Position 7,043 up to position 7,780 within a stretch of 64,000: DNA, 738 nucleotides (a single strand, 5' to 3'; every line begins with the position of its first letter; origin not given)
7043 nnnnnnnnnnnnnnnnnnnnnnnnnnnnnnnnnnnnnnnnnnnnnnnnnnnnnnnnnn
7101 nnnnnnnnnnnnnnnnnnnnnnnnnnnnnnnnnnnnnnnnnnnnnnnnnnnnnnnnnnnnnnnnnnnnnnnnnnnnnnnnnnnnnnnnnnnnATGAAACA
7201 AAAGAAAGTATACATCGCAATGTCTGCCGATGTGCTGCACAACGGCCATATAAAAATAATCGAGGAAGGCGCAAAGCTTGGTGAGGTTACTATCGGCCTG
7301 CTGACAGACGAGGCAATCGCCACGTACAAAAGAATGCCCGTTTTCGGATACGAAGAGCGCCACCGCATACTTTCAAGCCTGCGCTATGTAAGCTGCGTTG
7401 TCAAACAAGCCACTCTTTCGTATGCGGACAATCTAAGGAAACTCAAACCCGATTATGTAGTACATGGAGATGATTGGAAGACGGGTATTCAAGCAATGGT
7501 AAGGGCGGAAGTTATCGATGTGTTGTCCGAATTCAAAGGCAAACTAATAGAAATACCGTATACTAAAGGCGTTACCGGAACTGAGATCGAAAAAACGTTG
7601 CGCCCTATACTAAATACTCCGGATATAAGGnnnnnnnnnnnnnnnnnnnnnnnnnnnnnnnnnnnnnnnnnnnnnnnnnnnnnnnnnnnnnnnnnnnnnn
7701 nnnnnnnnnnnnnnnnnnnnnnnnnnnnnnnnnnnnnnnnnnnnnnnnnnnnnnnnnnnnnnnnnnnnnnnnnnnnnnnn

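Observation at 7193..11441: Two unrelated nucleotidyltransferase folds fused to consecutive phosphonate enzymes, and no aminotransferase: predicted activated 2-hydroxyethylphosphonate rather than 2-AEP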

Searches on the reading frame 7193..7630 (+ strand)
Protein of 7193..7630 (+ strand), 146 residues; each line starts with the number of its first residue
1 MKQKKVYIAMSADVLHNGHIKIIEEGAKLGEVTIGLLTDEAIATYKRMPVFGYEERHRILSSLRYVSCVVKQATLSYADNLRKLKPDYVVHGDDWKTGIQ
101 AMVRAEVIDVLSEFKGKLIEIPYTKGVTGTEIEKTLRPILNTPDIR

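Call 20: search_solved_structures(query=window:7193-7630:+, max_evalue=0.001, show_alignments=3)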
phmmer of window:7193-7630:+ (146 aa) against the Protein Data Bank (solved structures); distinct sequences matched with E-value up to 0.001: 8.
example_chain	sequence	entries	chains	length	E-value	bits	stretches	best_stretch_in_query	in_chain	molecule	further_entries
5x3d_A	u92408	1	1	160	7.2e-48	165.3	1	2-137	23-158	Phosphoenolpyruvate phosphomutase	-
3elb_A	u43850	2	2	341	7.5e-18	68.1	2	11-132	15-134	Ethanolamine-phosphate cytidylyltransferase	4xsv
2b7l_A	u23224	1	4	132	4.7e-10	42.8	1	5-100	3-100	glycerol-3-phosphate cytidylyltransferase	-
1coz_A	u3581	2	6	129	1.3e-09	41.4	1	4-100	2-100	PROTEIN (GLYCEROL-3-PHOSPHATE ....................) | glycerol-3-phosphate cytidylyltransferase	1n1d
4zcp_A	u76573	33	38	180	1.9e-06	31.1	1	6-95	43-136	Cholinephosphate cytidylyltransferase | Choline-phosphate cytidylyltransferase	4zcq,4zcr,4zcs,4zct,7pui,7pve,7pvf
9hsg_A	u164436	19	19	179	1.9e-06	31.1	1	6-95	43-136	choline-phosphate cytidylyltransferase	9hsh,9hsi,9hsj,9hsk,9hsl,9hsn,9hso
9hsm_A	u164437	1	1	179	1.9e-06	31.1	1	6-95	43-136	choline-phosphate cytidylyltransferase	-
3glv_A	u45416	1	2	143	1.2e-05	28.5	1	12-97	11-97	Lipopolysaccharide core biosynthesis protein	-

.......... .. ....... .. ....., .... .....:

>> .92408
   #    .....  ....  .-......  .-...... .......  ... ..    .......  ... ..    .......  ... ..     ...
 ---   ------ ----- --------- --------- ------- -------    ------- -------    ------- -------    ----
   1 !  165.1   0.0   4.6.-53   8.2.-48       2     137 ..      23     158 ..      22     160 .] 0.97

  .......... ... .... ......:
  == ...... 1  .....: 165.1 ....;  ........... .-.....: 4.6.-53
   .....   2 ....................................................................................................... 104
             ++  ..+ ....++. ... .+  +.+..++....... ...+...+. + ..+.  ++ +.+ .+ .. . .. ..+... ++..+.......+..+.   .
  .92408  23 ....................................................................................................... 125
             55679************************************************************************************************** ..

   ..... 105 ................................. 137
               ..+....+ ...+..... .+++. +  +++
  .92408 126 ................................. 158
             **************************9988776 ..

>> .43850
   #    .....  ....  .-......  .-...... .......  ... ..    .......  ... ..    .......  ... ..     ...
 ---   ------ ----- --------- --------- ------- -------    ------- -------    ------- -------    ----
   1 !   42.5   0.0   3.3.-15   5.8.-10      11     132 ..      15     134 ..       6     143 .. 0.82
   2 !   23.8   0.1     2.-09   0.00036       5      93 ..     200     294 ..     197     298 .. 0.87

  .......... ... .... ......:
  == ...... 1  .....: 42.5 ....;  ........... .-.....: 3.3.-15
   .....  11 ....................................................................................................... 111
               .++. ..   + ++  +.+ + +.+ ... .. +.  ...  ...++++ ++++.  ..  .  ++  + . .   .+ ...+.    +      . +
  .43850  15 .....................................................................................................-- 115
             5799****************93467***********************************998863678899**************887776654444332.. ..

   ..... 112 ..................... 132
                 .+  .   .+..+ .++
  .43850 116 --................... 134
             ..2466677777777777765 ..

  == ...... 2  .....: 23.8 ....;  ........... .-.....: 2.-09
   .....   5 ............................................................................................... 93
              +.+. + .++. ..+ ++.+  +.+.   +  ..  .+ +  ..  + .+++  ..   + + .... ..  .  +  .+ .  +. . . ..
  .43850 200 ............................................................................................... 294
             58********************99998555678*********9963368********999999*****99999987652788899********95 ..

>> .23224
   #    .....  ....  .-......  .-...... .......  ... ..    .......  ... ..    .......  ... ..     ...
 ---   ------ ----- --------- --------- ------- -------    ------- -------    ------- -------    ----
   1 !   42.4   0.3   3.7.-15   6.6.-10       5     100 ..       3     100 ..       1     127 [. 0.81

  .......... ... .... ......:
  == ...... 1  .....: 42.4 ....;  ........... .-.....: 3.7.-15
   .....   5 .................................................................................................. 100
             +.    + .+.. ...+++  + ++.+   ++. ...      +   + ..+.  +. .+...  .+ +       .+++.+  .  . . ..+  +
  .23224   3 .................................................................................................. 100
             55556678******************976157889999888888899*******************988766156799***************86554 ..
